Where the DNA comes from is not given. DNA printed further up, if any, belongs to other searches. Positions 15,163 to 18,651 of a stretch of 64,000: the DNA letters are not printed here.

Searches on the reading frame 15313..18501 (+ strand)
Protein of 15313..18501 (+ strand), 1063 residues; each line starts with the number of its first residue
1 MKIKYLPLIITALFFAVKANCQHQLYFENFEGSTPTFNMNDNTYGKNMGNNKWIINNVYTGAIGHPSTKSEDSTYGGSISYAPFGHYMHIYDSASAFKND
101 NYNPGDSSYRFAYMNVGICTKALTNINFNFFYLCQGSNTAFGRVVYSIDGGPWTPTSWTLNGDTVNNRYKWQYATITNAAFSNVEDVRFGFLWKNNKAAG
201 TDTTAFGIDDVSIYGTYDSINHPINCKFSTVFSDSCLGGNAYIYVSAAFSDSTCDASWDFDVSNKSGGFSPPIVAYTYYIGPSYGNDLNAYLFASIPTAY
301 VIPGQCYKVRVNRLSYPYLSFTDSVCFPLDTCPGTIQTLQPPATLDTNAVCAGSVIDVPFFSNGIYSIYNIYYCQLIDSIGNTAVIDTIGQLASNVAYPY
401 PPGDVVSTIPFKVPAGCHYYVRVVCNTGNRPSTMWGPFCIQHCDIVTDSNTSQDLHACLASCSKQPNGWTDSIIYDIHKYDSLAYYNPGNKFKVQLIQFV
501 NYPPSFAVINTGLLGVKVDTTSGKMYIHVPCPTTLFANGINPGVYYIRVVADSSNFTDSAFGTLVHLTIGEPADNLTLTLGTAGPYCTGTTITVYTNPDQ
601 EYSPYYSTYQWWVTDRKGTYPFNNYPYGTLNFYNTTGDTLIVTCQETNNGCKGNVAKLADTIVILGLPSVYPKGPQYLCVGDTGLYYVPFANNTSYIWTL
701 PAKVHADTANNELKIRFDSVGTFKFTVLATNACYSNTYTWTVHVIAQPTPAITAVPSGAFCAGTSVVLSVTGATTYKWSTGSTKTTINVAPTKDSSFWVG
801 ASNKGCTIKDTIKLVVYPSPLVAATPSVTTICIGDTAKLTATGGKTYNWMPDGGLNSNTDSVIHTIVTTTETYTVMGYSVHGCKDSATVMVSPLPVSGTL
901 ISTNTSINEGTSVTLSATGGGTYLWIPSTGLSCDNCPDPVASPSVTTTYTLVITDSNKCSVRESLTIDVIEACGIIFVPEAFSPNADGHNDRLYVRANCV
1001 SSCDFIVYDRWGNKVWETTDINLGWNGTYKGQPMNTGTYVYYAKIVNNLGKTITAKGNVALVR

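Call 38: search_protein_families(library=pfam, proteins=[window:15313-18501:+], max_evalue=0.0001)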
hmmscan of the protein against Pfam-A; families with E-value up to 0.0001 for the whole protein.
window:15313-18501:+ (1063 aa): 2 families
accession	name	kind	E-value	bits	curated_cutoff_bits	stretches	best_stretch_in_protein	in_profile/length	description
PF13585.12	CHU_C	-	3.1e-15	56.5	27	1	977-1052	2-79/86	CHU_C Type IX secretion signal domain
PF19408.5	PKD_6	-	5.1e-05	24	25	1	673-739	9-78/82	PKD-like domain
